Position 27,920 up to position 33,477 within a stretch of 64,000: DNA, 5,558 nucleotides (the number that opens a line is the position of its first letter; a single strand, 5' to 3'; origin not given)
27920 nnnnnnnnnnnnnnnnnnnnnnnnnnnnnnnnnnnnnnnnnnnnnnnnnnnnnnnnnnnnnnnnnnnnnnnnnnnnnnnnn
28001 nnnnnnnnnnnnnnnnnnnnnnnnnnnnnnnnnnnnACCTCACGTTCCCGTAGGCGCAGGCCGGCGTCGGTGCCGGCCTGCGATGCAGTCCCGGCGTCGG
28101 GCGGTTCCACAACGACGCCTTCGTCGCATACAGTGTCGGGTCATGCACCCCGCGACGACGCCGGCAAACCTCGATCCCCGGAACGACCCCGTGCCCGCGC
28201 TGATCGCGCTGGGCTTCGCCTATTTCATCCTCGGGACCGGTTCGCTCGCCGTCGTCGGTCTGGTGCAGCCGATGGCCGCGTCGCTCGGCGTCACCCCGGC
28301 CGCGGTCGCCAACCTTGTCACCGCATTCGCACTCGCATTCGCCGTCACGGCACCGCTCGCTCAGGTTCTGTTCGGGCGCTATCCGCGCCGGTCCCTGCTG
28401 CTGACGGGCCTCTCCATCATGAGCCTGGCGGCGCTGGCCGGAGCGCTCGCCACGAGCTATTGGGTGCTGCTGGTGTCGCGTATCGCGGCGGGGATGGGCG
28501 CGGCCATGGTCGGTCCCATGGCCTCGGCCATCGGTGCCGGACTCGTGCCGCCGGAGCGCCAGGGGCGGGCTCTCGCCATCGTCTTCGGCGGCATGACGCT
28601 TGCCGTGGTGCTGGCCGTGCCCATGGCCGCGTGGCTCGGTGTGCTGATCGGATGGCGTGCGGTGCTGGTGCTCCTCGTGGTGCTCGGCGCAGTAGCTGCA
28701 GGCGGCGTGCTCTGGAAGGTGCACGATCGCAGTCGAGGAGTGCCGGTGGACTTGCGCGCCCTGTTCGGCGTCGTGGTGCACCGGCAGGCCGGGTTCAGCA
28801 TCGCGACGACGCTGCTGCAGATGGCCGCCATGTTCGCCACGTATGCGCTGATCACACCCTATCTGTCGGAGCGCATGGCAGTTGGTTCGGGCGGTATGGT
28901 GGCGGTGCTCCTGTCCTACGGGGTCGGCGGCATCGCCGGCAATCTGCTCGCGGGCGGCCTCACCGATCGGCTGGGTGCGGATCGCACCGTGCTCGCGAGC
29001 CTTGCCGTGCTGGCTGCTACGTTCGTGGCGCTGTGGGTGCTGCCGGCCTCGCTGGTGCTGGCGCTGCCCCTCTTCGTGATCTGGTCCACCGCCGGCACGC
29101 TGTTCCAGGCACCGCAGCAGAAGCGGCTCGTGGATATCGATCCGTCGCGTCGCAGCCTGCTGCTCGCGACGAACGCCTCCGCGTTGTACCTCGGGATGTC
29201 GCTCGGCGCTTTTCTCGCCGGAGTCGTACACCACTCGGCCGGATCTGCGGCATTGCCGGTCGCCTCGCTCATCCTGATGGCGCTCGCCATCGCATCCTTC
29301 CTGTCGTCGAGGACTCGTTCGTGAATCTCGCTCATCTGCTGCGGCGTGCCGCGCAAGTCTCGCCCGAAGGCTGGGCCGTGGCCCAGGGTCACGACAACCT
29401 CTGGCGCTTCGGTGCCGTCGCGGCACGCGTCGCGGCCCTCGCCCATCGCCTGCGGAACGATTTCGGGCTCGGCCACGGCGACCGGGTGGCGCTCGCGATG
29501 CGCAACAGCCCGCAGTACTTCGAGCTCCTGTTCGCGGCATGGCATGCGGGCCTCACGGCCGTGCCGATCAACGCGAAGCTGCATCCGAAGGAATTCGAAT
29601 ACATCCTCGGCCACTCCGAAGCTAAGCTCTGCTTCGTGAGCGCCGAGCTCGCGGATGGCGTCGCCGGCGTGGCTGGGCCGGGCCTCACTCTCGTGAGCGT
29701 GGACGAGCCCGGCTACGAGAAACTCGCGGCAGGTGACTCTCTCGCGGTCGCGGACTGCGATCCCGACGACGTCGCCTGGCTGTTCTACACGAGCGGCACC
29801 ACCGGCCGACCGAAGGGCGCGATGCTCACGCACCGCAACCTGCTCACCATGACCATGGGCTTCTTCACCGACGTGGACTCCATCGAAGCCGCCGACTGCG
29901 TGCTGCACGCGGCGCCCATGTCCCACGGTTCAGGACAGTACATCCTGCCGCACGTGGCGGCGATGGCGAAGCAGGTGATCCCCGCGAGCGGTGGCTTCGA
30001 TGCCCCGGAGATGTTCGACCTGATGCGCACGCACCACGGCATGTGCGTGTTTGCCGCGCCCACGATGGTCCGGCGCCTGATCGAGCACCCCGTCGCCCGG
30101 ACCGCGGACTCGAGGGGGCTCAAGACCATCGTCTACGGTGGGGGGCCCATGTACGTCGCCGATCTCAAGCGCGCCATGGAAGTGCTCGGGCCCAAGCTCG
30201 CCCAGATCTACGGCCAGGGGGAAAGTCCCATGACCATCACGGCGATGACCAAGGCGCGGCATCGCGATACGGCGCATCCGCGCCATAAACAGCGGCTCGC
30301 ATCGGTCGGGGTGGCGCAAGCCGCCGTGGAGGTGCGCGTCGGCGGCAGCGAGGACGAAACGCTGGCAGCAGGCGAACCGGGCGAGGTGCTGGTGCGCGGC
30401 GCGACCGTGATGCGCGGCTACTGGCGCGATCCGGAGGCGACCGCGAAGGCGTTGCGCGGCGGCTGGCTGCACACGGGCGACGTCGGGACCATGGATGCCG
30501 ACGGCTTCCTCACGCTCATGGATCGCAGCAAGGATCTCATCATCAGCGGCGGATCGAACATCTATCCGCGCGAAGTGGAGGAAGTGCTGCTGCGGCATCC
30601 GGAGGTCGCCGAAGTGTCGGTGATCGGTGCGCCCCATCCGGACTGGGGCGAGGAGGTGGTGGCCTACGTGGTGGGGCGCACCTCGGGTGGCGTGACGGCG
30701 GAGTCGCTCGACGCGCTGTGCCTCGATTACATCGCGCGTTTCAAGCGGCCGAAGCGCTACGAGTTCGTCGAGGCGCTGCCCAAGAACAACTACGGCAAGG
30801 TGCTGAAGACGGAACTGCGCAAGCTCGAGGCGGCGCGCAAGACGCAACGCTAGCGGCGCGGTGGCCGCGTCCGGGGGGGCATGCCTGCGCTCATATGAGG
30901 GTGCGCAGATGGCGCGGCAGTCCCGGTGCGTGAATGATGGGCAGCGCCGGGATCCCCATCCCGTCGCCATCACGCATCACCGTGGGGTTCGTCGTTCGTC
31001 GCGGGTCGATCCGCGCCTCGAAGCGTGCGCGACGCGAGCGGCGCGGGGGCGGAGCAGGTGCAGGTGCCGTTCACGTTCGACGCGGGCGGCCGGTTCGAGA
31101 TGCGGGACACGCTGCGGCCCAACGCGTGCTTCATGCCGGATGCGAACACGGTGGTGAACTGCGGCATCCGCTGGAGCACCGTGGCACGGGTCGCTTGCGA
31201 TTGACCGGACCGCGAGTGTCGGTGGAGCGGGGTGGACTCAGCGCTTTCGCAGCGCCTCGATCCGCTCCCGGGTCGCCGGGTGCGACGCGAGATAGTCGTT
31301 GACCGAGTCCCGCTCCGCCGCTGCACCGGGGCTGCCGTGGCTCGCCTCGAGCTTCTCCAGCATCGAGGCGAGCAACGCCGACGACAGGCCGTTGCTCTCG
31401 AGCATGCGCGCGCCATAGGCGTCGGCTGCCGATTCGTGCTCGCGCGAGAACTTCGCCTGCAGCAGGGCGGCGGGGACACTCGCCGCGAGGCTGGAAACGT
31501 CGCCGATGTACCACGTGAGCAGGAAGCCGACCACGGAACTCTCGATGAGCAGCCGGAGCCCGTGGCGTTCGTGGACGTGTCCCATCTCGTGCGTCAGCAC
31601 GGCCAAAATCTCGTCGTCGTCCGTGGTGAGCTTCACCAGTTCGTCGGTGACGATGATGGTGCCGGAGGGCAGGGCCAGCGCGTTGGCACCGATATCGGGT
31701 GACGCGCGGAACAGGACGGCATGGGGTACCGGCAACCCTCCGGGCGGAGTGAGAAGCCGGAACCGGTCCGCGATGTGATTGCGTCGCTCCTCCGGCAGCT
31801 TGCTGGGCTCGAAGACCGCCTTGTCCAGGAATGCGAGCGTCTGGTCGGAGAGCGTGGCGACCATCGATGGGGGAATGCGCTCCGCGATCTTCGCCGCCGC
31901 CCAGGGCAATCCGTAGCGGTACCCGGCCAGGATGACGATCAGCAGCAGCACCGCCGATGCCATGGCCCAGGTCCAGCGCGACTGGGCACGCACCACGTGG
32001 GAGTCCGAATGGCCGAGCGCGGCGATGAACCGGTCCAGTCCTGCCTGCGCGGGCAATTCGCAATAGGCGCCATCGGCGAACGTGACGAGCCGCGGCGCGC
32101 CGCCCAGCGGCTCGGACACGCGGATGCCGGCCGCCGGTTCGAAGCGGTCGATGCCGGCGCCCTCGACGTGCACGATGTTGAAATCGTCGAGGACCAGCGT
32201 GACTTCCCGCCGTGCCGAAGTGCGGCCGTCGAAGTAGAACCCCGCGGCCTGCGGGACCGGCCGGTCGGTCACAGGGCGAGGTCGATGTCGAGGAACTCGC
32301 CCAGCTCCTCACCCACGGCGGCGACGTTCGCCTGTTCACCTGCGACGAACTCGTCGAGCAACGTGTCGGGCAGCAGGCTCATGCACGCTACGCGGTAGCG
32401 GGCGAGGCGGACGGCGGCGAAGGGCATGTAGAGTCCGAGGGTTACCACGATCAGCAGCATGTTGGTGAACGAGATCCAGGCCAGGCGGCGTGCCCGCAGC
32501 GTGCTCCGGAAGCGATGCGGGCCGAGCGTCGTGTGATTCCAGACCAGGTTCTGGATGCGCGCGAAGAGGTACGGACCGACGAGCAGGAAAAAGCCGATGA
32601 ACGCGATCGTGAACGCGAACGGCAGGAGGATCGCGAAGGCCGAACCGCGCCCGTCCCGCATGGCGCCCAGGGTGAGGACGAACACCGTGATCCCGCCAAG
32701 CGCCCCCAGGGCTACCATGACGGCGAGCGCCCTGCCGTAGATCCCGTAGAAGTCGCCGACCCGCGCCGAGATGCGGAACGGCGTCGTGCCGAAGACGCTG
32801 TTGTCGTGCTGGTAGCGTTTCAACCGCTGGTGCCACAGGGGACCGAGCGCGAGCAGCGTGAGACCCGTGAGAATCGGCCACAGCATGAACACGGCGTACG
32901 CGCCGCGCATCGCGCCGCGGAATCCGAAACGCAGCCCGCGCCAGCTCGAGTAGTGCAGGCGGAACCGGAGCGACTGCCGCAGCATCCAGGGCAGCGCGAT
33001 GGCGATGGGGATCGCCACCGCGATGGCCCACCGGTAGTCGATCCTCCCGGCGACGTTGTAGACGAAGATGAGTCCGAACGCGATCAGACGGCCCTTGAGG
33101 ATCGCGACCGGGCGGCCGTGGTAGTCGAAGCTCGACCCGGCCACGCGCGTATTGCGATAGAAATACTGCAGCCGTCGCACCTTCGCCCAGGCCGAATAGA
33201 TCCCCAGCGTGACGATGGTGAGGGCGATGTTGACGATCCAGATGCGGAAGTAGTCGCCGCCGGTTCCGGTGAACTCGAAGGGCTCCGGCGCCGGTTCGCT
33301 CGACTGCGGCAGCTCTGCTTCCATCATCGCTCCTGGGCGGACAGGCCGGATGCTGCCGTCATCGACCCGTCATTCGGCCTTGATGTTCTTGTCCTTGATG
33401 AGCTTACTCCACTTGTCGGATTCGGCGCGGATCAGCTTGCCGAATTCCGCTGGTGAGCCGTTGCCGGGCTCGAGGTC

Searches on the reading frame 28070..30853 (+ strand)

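Call 5: search_protein_families(library=pfam, proteins=[window:28070-30853:+], max_evalue=0.01)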
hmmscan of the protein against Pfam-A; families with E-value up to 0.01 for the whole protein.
window:28070-30853:+ (927 aa): 2 families
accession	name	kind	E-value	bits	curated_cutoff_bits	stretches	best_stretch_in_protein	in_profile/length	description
PF00501.34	AMP-binding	-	3.5e-74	250.3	29.9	1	425-785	2-384/384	AMP-binding enzyme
PF13193.12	AMP-binding_C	-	2.7e-18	67.1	24.5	1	835-910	1-76/76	AMP-binding enzyme C-terminal domain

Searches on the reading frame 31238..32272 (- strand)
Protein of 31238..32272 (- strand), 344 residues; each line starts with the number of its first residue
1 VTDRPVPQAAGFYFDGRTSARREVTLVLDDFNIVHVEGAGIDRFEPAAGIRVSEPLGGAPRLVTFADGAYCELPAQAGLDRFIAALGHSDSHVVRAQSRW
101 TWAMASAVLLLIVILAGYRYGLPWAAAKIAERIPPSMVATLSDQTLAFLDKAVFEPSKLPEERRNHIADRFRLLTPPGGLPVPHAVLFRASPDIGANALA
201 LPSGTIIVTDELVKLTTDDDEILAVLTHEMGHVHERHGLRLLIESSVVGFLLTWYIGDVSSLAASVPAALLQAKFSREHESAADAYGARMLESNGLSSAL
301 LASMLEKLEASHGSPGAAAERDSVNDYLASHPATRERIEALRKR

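Call 69: search_protein_families(library=pfam, proteins=[window:31238-32272:-], max_evalue=0.0001)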
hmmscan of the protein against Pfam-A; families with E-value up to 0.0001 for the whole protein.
window:31238-32272:- (344 aa): 2 families
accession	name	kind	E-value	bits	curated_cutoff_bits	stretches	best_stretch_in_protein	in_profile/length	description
PF01435.24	Peptidase_M48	-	4.3e-28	98.8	20.3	1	177-344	17-185/186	Peptidase family M48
PF23368.1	DUF7092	-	2.9e-22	79.5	24.5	1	9-85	2-76/77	Domain of unknown function (DUF7092)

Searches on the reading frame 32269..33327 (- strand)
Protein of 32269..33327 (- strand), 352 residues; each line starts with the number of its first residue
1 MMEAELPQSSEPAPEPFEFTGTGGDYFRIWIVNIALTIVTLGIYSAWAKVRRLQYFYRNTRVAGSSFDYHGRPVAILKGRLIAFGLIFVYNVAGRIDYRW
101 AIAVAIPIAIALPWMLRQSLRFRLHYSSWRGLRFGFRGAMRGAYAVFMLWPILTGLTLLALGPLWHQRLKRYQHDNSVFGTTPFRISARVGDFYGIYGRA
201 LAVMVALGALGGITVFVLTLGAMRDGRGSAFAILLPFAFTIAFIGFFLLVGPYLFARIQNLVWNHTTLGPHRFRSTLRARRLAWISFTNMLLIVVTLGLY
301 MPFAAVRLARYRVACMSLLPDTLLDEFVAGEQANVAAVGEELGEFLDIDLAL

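Call 69: search_protein_families(library=pfam, proteins=[window:32269-33327:-], max_evalue=0.0001)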
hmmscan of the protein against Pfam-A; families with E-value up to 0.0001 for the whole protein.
window:32269-33327:- (352 aa): 1 family
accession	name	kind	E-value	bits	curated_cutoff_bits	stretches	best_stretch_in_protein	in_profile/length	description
PF05987.18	DUF898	-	3.5e-115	385.2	28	1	15-344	2-335/336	Bacterial protein of unknown function (DUF898)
